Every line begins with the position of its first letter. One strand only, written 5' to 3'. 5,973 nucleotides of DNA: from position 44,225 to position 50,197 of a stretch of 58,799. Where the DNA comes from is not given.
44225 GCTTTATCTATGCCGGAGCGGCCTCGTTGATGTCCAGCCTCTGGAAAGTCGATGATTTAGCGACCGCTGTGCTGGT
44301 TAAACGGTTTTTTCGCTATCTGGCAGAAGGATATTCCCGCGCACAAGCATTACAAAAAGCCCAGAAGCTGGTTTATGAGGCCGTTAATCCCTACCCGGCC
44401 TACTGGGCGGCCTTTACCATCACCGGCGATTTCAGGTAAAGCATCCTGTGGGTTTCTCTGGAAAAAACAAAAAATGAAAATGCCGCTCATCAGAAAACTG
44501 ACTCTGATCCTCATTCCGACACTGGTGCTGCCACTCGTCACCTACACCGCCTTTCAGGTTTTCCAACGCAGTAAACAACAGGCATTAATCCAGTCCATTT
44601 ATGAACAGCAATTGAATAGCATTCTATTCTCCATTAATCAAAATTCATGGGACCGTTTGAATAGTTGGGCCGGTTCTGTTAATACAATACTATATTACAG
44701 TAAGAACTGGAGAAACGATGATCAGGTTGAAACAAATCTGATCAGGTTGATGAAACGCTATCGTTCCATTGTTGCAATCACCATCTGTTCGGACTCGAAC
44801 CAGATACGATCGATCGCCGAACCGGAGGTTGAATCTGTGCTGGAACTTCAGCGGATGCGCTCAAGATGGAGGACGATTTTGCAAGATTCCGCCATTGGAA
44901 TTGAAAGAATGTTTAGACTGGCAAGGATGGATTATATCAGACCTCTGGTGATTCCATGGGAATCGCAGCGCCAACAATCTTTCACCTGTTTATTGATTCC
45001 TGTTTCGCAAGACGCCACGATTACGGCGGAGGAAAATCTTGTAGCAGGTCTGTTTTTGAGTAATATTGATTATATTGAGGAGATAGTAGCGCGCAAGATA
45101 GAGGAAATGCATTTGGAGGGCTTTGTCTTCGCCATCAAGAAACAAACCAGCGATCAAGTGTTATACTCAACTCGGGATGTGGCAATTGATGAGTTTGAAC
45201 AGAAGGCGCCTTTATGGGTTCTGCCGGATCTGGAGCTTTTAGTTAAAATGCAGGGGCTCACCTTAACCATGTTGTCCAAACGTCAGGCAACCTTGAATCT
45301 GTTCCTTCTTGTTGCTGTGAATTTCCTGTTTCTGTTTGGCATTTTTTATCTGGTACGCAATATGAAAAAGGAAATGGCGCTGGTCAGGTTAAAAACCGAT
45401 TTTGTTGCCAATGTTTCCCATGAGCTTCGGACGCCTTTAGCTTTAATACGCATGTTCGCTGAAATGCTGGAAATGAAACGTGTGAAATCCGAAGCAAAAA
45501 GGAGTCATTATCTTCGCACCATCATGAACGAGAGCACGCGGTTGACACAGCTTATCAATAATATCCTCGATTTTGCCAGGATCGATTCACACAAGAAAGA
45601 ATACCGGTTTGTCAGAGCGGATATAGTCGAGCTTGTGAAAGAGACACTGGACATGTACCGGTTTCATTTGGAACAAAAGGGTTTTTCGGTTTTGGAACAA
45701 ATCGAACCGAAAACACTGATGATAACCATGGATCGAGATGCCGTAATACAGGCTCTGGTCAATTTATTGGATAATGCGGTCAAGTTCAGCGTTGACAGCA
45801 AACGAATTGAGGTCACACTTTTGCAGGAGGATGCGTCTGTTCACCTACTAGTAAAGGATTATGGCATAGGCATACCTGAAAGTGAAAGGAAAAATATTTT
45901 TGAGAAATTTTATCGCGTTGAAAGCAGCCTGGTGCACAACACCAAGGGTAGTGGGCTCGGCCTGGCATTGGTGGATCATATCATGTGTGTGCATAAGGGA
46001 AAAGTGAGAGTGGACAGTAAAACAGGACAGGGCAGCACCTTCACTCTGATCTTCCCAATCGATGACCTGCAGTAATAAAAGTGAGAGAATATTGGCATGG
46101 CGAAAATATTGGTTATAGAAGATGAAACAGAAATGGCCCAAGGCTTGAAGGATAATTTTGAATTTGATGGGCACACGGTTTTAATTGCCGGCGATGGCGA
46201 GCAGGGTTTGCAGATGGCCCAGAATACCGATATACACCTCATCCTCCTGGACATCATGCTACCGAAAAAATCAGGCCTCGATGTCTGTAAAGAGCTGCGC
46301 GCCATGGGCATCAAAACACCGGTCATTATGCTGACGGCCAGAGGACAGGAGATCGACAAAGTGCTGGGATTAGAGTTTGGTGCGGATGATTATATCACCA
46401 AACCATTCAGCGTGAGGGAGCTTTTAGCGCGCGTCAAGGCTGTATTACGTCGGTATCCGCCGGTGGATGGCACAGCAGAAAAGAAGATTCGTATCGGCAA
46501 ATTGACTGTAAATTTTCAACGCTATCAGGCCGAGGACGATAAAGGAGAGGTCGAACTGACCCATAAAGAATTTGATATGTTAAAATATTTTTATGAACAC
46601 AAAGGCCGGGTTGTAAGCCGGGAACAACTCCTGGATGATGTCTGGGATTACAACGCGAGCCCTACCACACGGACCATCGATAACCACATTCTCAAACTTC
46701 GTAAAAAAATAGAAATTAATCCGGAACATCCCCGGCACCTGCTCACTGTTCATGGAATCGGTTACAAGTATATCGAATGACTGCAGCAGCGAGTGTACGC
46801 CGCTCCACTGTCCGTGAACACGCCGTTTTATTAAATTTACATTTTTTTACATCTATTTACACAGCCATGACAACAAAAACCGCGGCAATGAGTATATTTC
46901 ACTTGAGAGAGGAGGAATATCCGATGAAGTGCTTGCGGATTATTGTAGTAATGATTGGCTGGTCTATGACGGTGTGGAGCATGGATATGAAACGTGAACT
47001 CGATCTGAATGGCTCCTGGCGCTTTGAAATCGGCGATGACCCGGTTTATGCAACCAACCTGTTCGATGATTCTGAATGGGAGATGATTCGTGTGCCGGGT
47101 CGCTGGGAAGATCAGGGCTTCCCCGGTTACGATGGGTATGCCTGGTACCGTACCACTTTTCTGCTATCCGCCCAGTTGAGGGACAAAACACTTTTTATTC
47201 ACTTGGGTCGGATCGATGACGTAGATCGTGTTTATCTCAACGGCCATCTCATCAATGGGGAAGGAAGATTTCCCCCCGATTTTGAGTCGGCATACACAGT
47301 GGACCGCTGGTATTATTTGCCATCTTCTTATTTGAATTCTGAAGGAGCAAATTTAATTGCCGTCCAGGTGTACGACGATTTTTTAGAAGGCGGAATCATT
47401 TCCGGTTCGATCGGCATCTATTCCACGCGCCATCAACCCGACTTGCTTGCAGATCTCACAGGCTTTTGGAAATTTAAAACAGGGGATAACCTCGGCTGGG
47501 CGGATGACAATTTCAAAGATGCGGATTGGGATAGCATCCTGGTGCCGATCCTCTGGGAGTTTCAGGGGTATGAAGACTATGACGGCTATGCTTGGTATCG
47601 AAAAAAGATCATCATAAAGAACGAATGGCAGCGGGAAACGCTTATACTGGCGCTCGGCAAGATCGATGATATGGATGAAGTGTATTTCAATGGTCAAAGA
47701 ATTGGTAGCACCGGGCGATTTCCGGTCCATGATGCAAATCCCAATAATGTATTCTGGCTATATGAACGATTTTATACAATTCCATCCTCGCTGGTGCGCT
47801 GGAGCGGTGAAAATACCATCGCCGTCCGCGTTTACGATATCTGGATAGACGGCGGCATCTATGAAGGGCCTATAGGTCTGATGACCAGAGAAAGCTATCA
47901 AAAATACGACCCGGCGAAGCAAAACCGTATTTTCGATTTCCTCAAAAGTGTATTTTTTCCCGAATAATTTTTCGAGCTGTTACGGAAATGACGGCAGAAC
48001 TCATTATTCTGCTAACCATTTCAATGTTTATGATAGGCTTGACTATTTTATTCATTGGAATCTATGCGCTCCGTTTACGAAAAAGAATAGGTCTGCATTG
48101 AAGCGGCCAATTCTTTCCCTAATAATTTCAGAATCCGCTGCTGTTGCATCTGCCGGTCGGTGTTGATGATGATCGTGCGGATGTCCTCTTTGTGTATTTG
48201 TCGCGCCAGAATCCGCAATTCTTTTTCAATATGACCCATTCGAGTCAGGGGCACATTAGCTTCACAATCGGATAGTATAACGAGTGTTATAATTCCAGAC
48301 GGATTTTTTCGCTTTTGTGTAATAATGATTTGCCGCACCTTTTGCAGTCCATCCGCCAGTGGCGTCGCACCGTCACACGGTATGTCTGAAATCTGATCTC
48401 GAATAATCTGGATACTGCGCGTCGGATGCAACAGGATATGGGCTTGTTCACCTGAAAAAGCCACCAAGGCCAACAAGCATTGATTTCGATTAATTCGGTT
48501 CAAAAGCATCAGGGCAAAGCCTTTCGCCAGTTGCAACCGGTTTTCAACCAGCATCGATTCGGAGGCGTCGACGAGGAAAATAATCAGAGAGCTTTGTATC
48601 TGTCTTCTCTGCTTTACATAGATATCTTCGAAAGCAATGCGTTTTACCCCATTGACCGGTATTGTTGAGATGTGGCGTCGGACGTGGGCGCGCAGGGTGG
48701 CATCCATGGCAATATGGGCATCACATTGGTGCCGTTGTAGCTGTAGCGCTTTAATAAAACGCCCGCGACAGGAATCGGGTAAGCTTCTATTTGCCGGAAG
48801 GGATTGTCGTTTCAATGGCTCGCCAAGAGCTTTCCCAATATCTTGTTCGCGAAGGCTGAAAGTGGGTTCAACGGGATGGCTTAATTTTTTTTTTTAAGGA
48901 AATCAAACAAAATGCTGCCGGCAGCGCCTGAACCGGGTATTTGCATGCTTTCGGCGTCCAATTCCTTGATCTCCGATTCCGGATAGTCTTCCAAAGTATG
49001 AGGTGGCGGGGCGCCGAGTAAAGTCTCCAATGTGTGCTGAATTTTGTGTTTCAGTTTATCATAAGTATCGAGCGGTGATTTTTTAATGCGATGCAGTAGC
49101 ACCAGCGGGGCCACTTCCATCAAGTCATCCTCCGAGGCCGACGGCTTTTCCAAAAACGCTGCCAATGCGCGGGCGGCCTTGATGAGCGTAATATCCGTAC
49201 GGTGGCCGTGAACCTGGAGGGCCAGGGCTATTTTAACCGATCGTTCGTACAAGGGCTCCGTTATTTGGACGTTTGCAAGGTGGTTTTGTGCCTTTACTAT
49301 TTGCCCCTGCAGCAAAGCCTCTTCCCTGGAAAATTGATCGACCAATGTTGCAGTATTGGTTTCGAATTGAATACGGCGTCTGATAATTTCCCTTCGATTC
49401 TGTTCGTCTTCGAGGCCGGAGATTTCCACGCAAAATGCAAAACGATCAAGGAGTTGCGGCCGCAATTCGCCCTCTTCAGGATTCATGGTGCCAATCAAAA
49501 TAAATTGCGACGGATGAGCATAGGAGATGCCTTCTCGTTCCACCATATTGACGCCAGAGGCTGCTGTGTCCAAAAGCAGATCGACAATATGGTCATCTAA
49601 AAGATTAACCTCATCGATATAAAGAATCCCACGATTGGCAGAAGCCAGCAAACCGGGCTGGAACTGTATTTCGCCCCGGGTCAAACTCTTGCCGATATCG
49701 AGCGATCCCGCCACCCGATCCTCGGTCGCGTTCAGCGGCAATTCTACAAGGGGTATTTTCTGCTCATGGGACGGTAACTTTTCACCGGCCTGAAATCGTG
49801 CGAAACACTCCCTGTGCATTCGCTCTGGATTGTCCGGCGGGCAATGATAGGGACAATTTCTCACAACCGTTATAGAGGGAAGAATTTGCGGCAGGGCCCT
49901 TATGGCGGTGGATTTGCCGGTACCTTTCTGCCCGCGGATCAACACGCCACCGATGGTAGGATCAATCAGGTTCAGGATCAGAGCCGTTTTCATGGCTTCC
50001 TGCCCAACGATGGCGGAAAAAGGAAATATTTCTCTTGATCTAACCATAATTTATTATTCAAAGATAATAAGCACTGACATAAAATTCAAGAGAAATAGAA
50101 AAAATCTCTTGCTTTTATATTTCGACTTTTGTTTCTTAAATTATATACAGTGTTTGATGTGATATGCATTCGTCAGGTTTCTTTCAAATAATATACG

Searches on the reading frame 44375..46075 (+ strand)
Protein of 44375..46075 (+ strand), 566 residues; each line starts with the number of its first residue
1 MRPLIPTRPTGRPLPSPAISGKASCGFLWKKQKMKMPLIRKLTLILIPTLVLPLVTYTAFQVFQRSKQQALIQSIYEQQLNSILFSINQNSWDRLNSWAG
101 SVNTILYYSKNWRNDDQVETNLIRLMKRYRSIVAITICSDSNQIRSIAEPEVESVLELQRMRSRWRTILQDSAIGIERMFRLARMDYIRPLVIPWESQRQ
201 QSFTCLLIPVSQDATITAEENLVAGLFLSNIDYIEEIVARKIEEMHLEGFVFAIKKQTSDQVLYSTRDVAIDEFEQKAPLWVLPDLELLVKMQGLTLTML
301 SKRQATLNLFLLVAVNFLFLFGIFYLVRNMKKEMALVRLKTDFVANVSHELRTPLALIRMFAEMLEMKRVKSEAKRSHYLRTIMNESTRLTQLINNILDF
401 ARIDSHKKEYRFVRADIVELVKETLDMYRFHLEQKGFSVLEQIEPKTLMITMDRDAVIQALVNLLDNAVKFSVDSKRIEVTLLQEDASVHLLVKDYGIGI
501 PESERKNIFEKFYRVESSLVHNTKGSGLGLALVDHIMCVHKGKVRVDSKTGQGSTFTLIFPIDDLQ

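Call 56: search_protein_families(library=pfam, proteins=[window:44375-46075:+])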
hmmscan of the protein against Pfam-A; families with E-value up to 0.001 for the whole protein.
window:44375-46075:+ (566 aa): 4 families
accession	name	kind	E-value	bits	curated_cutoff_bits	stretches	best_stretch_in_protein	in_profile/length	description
PF02518.31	HATPase_c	-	3.7e-26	92.2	26.4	1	453-562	2-109/111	Histidine kinase-, DNA gyrase B-, and HSP90-like ATPase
PF00512.31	HisKA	-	9.7e-22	77.2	26.9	1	340-405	2-65/66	His Kinase A (phospho-acceptor) domain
PF13581.12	HATPase_c_2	-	0.00011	22.6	27.4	1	459-540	34-112/127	Histidine kinase-like ATPase domain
PF14501.12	HATPase_c_5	-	0.0003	21.1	22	0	456-550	5-92/102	GHKL domain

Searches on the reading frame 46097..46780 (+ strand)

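Call 56: search_protein_families(library=pfam, proteins=[window:46097-46780:+])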
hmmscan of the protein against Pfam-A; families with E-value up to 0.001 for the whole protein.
window:46097-46780:+ (227 aa): 2 families
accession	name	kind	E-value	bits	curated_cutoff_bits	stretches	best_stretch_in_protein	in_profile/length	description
PF00072.30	Response_reg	-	1.4e-27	96.5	30.2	1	4-114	1-111/111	Response regulator receiver domain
PF00486.34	Trans_reg_C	-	5e-27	94.2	26.2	1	151-224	3-76/77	Transcriptional regulatory protein, C terminal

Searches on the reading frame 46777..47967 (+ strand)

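Call 56: search_protein_families(library=pfam, proteins=[window:46777-47967:+])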
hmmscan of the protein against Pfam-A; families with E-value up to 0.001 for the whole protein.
window:46777-47967:+ (396 aa): 4 families
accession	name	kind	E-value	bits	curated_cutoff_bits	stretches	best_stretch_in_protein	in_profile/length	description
PF02837.24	Glyco_hydro_2_N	-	1.3e-11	45.1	28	1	77-198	4-133/169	Glycosyl hydrolases family 2, sugar binding domain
PF13364.12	BetaGal_ABD2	-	1.5e-07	32.6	23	0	117-198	32-106/112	Beta-galactosidase second all-beta domain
PF22666.2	Glyco_hydro_2_N2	-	3.1e-07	31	27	0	122-159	50-88/167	Glycosyl hydrolase 2 galactose-binding domain-like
PF21467.3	BetaGal_gal-bd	-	0.00021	21.8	27.3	0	121-192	1-62/62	Beta-galactosidase, galactose-binding domain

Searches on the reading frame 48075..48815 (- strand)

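Call 56: search_protein_families(library=pfam, proteins=[window:48075-48815:-])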
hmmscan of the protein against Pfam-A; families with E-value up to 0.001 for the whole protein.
window:48075-48815:- (246 aa): 2 families
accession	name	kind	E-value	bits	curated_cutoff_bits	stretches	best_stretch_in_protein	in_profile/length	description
PF13519.12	VWA_2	-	5.4e-14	53.2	27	1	78-177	1-101/107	von Willebrand factor type A domain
PF00092.34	VWA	-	8.6e-09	36.3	23.8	1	78-232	2-150/174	von Willebrand factor type A domain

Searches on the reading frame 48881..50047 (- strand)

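Call 56: search_protein_families(library=pfam, proteins=[window:48881-50047:-])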
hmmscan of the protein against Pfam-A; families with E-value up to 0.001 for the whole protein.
window:48881-50047:- (388 aa): 7 families
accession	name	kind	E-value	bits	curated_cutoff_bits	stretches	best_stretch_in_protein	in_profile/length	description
PF17863.7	AAA_lid_2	-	9.7e-15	54.5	22.7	1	271-326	5-61/74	AAA lid domain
PF01078.27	Mg_chelatase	-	5.3e-13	49.3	20.3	1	121-191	89-159/207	Magnesium chelatase, subunit ChlI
PF07728.20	AAA_5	-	3.9e-08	33.8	22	1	100-203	30-139/139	AAA domain (dynein-related subfamily)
PF13191.12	AAA_16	-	1.5e-06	29.2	32.6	1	14-159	3-153/167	AAA ATPase domain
PF13401.12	AAA_22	-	6.5e-05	23.7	27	1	35-187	8-123/130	AAA domain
PF00493.29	MCM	-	0.00012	21.8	23.3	0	121-195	104-178/224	MCM P-loop domain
PF00158.32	Sigma54_activat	-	0.00054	20.1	20.2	0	129-163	84-118/168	Sigma-54 interaction domain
